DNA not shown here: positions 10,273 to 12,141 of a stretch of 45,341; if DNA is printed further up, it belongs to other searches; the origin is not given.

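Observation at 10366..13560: Rubrerythrin-like / small siroheme sulfite reductase / cupin operon runs into a PGF-CTERM-anchored octahaem cytochrome c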

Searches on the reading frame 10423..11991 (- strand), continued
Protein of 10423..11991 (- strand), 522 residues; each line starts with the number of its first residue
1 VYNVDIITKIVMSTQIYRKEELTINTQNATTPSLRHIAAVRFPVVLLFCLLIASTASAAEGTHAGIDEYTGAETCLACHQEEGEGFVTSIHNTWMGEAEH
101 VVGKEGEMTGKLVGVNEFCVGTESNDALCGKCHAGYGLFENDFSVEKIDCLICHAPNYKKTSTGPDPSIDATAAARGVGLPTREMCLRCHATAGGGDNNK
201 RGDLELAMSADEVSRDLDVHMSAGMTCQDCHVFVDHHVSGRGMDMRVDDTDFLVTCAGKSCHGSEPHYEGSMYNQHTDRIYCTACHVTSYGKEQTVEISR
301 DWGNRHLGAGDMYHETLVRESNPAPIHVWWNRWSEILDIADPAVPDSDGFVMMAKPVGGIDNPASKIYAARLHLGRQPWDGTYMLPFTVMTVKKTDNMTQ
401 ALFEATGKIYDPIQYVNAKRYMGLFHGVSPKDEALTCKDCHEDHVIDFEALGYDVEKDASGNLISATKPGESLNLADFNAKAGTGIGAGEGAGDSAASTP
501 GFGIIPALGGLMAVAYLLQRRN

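Call 11: find_encoding_contigs(protein=P0005, flank=8000, max_places=3)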
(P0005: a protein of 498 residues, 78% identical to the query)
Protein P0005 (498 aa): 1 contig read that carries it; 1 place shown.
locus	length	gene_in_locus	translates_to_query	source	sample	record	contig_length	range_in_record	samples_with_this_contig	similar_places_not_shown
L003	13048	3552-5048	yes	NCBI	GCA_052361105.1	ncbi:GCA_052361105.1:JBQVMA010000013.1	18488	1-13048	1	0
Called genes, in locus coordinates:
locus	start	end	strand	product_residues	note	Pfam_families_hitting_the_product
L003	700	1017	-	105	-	PF01906:YbjQ_1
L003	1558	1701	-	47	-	-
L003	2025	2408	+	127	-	PF02915:Rubrerythrin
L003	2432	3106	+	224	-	PF03460:NIR_SIR_ferr, PF01077:NIR_SIR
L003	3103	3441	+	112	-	PF07883:Cupin_2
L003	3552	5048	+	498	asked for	PF14522:Cytochrome_C7 (faint), PF14537:Cytochrom_c3_2 (faint), PF22113:Mtrc-MtrF_II-IV_dom (faint), PF11783:Cytochrome_cB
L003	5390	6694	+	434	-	PF02844:GARS_N, PF01071:GARS_A, PF02843:GARS_C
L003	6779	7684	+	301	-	PF02729:OTCace_N, PF00185:OTCace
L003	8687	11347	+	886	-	PF01326:PPDK_N, PF00391:PEP-utilizers, PF02896:PEP-utilizers_C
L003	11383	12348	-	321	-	PF00348:polyprenyl_synt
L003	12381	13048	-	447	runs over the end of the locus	PF00753:Lactamase_B, PF12706:Lactamase_B_2 (weak), PF22505:RNase_J_b_CASP, PF07521:RMMBL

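Call 12: find_encoding_contigs(protein=P0010, flank=6000, max_places=3)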
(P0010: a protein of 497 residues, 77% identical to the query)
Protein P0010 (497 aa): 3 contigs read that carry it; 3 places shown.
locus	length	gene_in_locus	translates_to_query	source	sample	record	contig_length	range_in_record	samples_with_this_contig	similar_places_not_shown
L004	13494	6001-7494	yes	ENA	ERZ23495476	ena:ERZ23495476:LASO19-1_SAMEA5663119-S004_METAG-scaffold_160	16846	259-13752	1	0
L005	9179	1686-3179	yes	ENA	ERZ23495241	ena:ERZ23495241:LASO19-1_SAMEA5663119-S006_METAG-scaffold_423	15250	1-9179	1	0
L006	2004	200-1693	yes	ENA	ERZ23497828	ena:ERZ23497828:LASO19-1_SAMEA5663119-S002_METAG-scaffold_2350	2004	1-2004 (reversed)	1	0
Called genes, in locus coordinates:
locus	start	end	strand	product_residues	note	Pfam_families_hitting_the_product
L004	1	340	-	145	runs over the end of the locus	PF01047:MarR (weak), PF08220:HTH_DeoR (faint), PF08279:HTH_11, PF13404:HTH_AsnC-type, PF13412:HTH_24, PF12840:HTH_20 (weak), PF22482:AsnC_trans_reg_3, PF01037:AsnC_trans_reg, +2 more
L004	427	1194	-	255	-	PF02593:DUF166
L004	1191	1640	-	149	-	PF08279:HTH_11 (weak), PF09339:HTH_IclR (weak), PF13404:HTH_AsnC-type, PF13412:HTH_24, PF22451:NirdL-like_HTH (weak), PF01037:AsnC_trans_reg, PF22482:AsnC_trans_reg_3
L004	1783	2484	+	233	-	PF10006:DUF2249 (weak)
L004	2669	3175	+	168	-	PF12641:Flavodoxin_3, PF12724:Flavodoxin_5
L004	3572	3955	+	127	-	PF02915:Rubrerythrin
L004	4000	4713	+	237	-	PF03460:NIR_SIR_ferr, PF01077:NIR_SIR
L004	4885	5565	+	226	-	PF03460:NIR_SIR_ferr, PF01077:NIR_SIR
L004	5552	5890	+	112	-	PF07883:Cupin_2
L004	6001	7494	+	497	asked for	PF14522:Cytochrome_C7 (faint), PF14537:Cytochrom_c3_2 (faint), PF22113:Mtrc-MtrF_II-IV_dom (weak), PF13435:Cytochrome_C554 (faint), PF11783:Cytochrome_cB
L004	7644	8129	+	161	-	PF03625:DUF302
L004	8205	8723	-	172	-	PF13404:HTH_AsnC-type, PF13412:HTH_24, PF01047:MarR (faint), PF01037:AsnC_trans_reg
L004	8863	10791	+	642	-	PF00037:Fer4 (weak), PF04422:FrhB_FdhB_N, PF04432:FrhB_FdhB_C, PF03460:NIR_SIR_ferr, PF01077:NIR_SIR, PF00037:Fer4, PF12838:Fer4_7 (weak), PF13237:Fer4_10 (weak), +6 more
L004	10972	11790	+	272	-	PF24334:DUF7502 (weak)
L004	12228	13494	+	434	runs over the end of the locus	PF02783:MCR_beta_N, PF02241:MCR_beta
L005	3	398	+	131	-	?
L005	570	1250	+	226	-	PF03460:NIR_SIR_ferr, PF01077:NIR_SIR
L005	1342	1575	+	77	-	PF07883:Cupin_2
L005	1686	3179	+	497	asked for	PF14522:Cytochrome_C7 (faint), PF14537:Cytochrom_c3_2 (faint), PF22113:Mtrc-MtrF_II-IV_dom (weak), PF13435:Cytochrome_C554 (faint), PF11783:Cytochrome_cB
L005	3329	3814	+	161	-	PF03625:DUF302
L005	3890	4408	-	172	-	PF13404:HTH_AsnC-type, PF13412:HTH_24, PF01047:MarR (faint), PF01037:AsnC_trans_reg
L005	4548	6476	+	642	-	PF00037:Fer4 (weak), PF04422:FrhB_FdhB_N, PF04432:FrhB_FdhB_C, PF03460:NIR_SIR_ferr, PF01077:NIR_SIR, PF00037:Fer4, PF12838:Fer4_7 (weak), PF13237:Fer4_10 (weak), +6 more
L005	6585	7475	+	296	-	PF24334:DUF7502 (weak)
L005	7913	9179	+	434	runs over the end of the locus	PF02783:MCR_beta_N, PF02241:MCR_beta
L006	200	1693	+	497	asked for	PF14522:Cytochrome_C7 (faint), PF14537:Cytochrom_c3_2 (faint), PF22113:Mtrc-MtrF_II-IV_dom (weak), PF13435:Cytochrome_C554 (faint), PF11783:Cytochrome_cB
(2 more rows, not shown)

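Call 13: find_encoding_contigs(protein=P0006, flank=6000, max_places=2)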
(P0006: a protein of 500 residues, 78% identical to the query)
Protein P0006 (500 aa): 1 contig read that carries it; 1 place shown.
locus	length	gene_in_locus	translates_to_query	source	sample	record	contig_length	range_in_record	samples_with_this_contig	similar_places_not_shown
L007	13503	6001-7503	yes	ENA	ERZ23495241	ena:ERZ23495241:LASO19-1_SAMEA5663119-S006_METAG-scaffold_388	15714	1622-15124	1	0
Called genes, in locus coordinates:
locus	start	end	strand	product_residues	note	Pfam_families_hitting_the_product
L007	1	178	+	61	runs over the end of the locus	-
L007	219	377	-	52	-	-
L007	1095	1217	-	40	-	-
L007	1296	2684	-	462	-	-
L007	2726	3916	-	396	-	PF13529:Peptidase_C39_2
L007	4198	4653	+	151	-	PF11783:Cytochrome_cB, PF18204:PGF-CTERM (faint)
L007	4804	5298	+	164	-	PF03625:DUF302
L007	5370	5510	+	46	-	-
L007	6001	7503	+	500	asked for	PF22113:Mtrc-MtrF_II-IV_dom (faint), PF14522:Cytochrome_C7 (faint), PF14537:Cytochrom_c3_2 (faint), PF11783:Cytochrome_cB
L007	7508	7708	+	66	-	-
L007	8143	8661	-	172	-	PF13404:HTH_AsnC-type, PF13412:HTH_24, PF01047:MarR (faint), PF01037:AsnC_trans_reg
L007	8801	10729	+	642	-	PF00037:Fer4 (weak), PF04422:FrhB_FdhB_N, PF04432:FrhB_FdhB_C, PF03460:NIR_SIR_ferr, PF01077:NIR_SIR, PF00037:Fer4 (weak), PF12838:Fer4_7 (weak), PF14697:Fer4_21, +5 more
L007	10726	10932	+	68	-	-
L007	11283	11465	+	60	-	-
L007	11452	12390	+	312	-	PF14522:Cytochrome_C7 (faint), PF14537:Cytochrom_c3_2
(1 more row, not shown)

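Call 14: find_encoding_contigs(protein=P0017, flank=6000, max_places=2)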
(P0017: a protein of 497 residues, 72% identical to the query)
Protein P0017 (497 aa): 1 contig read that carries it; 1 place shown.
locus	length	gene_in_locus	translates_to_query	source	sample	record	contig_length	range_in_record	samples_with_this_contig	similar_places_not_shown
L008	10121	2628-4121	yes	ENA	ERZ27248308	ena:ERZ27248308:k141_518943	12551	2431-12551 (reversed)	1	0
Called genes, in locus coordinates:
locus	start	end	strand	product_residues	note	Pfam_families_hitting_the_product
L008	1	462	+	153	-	?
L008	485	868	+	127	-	PF02915:Rubrerythrin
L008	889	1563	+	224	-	PF03460:NIR_SIR_ferr, PF01077:NIR_SIR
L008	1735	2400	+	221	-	PF03460:NIR_SIR_ferr, PF01077:NIR_SIR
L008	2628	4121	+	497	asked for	PF14522:Cytochrome_C7 (faint), PF14537:Cytochrom_c3_2 (faint), PF22113:Mtrc-MtrF_II-IV_dom (faint), PF11783:Cytochrome_cB, PF18204:PGF-CTERM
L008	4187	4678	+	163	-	PF03625:DUF302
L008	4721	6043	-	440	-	PF01979:Amidohydro_1, PF12890:DHOase, PF07969:Amidohydro_3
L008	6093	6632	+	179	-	PF00994:MoCF_biosynth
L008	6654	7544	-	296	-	-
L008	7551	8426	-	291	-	PF00004:AAA (faint), PF07726:AAA_3 (weak), PF07728:AAA_5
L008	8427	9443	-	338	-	-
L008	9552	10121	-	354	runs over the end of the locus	PF01594:AI-2E_transport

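Call 15: find_encoding_contigs(protein=P0019, flank=6000, max_places=2)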
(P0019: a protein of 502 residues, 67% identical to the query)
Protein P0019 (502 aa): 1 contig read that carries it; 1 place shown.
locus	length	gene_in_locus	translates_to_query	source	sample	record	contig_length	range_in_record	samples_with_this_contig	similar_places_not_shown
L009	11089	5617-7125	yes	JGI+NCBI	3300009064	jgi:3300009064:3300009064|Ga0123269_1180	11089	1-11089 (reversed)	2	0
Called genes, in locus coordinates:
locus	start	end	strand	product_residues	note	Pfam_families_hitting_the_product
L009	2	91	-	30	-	PF09947:DUF2180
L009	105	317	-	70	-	PF09947:DUF2180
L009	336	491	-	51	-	PF21349:RUBY_RBDX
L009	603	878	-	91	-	PF02943:FeThRed_B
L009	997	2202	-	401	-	PF00753:Lactamase_B, PF19583:ODP, PF12706:Lactamase_B_2 (faint), PF00258:Flavodoxin_1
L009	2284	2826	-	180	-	PF02441:Flavoprotein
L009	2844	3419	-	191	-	PF00210:Ferritin, PF02915:Rubrerythrin, PF23458:DUF7130 (weak), PF21349:RUBY_RBDX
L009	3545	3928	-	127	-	PF00210:Ferritin (faint), PF02915:Rubrerythrin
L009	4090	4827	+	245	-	PF02593:DUF166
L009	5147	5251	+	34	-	-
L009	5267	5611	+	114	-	PF07883:Cupin_2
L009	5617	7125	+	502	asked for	PF14522:Cytochrome_C7 (faint), PF14537:Cytochrom_c3_2 (faint), PF22113:Mtrc-MtrF_II-IV_dom (weak), PF13435:Cytochrome_C554 (faint), PF11783:Cytochrome_cB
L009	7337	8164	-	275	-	PF01978:TrmB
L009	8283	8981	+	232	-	-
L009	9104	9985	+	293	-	PF01493:GXGXG (weak)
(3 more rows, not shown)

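Call 29: find_related_loci(query=A1, collection=genome_contigs, flank=7000)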
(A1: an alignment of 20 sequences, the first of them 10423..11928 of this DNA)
Query A1 (501 aa) in genome_contigs; peptide patterns used: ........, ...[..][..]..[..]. (x = any residue, [..] = any of these).
87 stretches matched a pattern; 53 encode a relative of the query (tblastn E <= 1e-3); 53 distinct loci.
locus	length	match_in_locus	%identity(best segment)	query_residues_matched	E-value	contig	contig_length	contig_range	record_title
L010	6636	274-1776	96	1-501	0e+0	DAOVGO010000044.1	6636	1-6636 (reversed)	MAG TPA_asm: Methanosarcinales archaeon isolate CSMAG_1137 CSMAG_1137_k141_2089231_length_6636_cov_24.8374, whole genome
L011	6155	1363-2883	87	1-501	0e+0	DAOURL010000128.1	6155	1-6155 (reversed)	MAG TPA_asm: Methanosarcinales archaeon isolate CSMAG_151 CSMAG_151_k141_98217_length_6155_cov_802.2054, whole genome sh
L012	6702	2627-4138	86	2-501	0e+0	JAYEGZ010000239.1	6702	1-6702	MAG: Methanobacteriota archaeon isolate MAG232 MAG232_239, whole genome shotgun sequence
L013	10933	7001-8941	78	1-500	0e+0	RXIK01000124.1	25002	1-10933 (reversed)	MAG: Methanosarcinales archaeon isolate ANME-2c-GOS DD1S77SP2S22A_scaffold_487, whole genome shotgun sequence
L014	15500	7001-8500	77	3-501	0e+0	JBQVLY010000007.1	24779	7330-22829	MAG: Methanosarcinaceae archaeon isolate Jaco_11668_bin3 c_000000000007, whole genome shotgun sequence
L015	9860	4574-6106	78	1-501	0e+0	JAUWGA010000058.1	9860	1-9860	MAG: Methanosarcinales archaeon isolate CSMAG_2230 CSMAG_2230_k141_1849341_length_9860_cov_14.9683, whole genome shotgun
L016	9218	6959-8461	76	2-501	0e+0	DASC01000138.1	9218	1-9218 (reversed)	MAG TPA_asm: Methanosarcinales archaeon UBA203 UBA203_contig_35421, whole genome shotgun sequence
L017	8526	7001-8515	79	11-501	0e+0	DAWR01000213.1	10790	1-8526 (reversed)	MAG TPA_asm: Methanosarcinales archaeon UBA261 UBA261_contig_80473, whole genome shotgun sequence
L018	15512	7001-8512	76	2-501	0e+0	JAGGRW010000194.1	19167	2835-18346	MAG: Methanosarcinales archaeon isolate AUK006 PB_MANV_006_c_000000000284, whole genome shotgun sequence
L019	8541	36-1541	75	2-501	0e+0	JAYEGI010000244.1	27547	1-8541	MAG: Methanobacteriota archaeon isolate MAG250 MAG250_254, whole genome shotgun sequence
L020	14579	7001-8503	76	2-501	0e+0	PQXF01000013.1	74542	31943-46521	MAG: Candidatus Methanogaster sp. isolate E20ANME2 NODE_13_length_74542_cov_23.4344, whole genome shotgun sequence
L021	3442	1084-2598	76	2-501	0e+0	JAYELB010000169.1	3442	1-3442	MAG: Methanobacteriota archaeon isolate MAG122 MAG122_169, whole genome shotgun sequence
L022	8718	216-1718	75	2-501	0e+0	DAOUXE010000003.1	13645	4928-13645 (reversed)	MAG TPA_asm: Methanosarcinales archaeon isolate CSMAG_893 CSMAG_893_k141_139565_length_13645_cov_31.7092, whole genome s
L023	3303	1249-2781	74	3-501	0e+0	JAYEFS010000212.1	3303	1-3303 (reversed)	MAG: Methanobacteriota archaeon isolate MAG266 MAG266_220, whole genome shotgun sequence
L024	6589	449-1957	74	3-501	0e+0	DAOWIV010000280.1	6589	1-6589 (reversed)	MAG TPA_asm: Methanosarcinales archaeon isolate CSMAG_2052 CSMAG_2052_k141_1200375_length_6589_cov_54.7426, whole genome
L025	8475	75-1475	78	35-501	0e+0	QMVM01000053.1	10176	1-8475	MAG: Methanosarcinales archaeon isolate B131_G9 B131_Guay9_scaffold_08166, whole genome shotgun sequence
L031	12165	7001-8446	69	23-500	0e+0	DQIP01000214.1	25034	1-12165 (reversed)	MAG TPA_asm: Candidatus Methanovorans sp. isolate HMMV ANME3_23, whole genome shotgun sequence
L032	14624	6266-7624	72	2-450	0e+0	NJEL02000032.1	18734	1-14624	MAG: Methanosarcinales archaeon ex4572_44 ex4572_44_scaffold_7101, whole genome shotgun sequence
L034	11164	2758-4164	66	9-460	0e+0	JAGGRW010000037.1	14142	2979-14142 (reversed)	MAG: Methanosarcinales archaeon isolate AUK006 PB_MANV_006_c_000000000426, whole genome shotgun sequence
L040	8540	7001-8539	65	38-274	3e-97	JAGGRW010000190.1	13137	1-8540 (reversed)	MAG: Methanosarcinales archaeon isolate AUK006 PB_MANV_006_c_000000000473, whole genome shotgun sequence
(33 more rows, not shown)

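Call 47: predict_structure(alignment_id=A2)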
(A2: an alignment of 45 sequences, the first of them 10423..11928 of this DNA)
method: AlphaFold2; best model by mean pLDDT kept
length: 501 residues; sequences in the alignment: 45
mean_pLDDT: 72.7   pTM: 0.71
mean pLDDT of the five models: 72.7, 71.8, 70.2, 62.3, 59.9
residues with pLDDT >= 90: 103; 70-90: 238; 50-70: 59; < 50: 101
segments of 3 or more residues with pLDDT < 50: 1-20, 33-39, 96-111, 114-120, 170-188, 459-487
pLDDT, mean of each block of 10 residues (from residue 1): 40 44 59 48 87 89 74 75 85 54 41 47 75 79 79 88 65 41 45 65 72 75 77 75 80 84 85 79 88 86 91 90 94 94 92 92 83 90 86 94 77 81 84 88 87 66 30 28 44 69 48
secondary structure, 60 per line:
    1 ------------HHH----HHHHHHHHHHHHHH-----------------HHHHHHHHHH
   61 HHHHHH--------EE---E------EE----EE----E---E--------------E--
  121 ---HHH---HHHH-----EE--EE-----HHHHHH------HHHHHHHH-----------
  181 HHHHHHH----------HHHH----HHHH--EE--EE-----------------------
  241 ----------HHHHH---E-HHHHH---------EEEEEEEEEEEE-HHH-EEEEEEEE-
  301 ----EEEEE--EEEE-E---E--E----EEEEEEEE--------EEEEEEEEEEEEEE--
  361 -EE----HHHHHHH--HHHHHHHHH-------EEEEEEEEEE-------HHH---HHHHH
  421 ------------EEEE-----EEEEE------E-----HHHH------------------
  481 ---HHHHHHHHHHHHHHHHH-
elements in order: H20-33 H51-66 H130-133 H150-155 H162-169 H181-187 H198-201 H206-209 H251-255 H261-265 E275-286 E292-299 E305-309 E312-315 E329-336 E345-358 H368-374 H377-385 E393-402 H416-420 E433-436 E442-446 H459-462 H484-500

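Call 52: fold_search(model_id=the predicted structure, library=pdb)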
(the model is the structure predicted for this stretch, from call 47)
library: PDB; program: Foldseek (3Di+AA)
matches with E <= 10: 32; with E <= 0.001: 1
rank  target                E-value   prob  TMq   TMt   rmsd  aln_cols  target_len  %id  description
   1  1sp3                  4.0e-28  1.00  0.64  0.73   3.9       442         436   28  Crystal structure of octaheme cytochrome c from Shewanella oneidensis (released 2004-09-21)
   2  2ol2_B                3.2e+00  0.01  0.07  0.09  17.2       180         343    8  High Resolution Structure of Native PCI in Space Group P21 (released 2007-03-13)
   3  9vmj_B                3.8e+00  0.01  0.06  0.05  20.8       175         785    8  Crystal structure of TeGH116 from Thermosynechococcus elongatus (released 2025-11-26)
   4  6hge_D                4.1e+00  0.01  0.07  0.09  18.0       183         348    9  Crystal structure of Alpha1-antichymotrypsin variant NewBG-I in the uncleaved S-conformation (released 2019-05-29)
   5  2zv6_A                4.1e+00  0.01  0.07  0.09  16.4       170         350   12  Crystal structure of human squamous cell carcinoma antigen 1 (released 2009-02-24)
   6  4uf7_A                4.1e+00  0.01  0.05  0.06  16.6       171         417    8  Ghanaian henipavirus (Gh-M74a) attachment glycoprotein in complex with human ephrinB2 (released 2015-04-01)
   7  9c2t_S                4.6e+00  0.01  0.07  0.09  17.7       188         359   10  Infectious B19V capsid (released 2024-10-16)
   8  4cab_A                4.9e+00  0.01  0.06  0.06  10.5        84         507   14  The refined structure of catalase DR1998 from Deinococcus radiodurans at 2.6 A resolution (released 2014-07-09)
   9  3dru_A                4.9e+00  0.01  0.07  0.09  16.1       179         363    7  Crystal Structure of Gly117Phe Alpha1-Antitrypsin (released 2009-03-31)
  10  7o9k_W                5.5e+00  0.02  0.07  0.22   9.4        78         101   13  Human mitochondrial ribosome large subunit assembly intermediate with MTERF4-NSUN4, MRM2, MTG1, the MALSU module, GTPB (released 2021-06-30)
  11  1yxa_A                5.5e+00  0.01  0.07  0.09  17.6       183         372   11  Serpina3n, a murine orthologue of human antichymotrypsin (released 2005-09-06)
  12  5zlz_I                5.5e+00  0.01  0.07  0.08  17.4       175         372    7  Structure of tPA and PAI-1 (released 2019-04-03)
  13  4dte_A                5.8e+00  0.01  0.07  0.09  18.2       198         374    8  Crystal structure of zebrafish plasminogen activator inhibitor-1 (PAI-1) (released 2013-03-27)
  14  6hge_B                6.1e+00  0.00  0.07  0.08  18.8       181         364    8  Crystal structure of Alpha1-antichymotrypsin variant NewBG-I in the uncleaved S-conformation (released 2019-05-29)
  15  6hge_A                6.5e+00  0.01  0.07  0.09  18.1       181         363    9  Crystal structure of Alpha1-antichymotrypsin variant NewBG-I in the uncleaved S-conformation (released 2019-05-29)
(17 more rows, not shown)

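Call 53: find_encoding_contigs(protein=P0100, flank=5000, max_places=1)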
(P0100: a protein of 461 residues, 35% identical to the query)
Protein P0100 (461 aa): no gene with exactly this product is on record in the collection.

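Call 54: find_encoding_contigs(protein=P0053, flank=5000, max_places=1)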
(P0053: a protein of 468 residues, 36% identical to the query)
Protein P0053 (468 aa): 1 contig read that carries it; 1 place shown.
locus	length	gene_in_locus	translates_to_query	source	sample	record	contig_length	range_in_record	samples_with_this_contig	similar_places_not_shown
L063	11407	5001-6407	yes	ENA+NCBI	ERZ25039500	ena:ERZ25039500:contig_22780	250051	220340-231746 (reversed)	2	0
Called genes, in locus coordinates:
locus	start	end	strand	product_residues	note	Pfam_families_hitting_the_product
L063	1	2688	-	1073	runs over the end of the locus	PF12705:PDDEXK_1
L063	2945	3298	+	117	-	-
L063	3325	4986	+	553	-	PF11853:DUF3373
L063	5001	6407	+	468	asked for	PF14522:Cytochrome_C7 (faint), PF11783:Cytochrome_cB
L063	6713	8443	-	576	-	PF01343:Peptidase_S49, PF01972:SDH_protease (weak), PF01343:Peptidase_S49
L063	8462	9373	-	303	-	PF00753:Lactamase_B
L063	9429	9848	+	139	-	-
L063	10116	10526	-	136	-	-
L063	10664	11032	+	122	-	-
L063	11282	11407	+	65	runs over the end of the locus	-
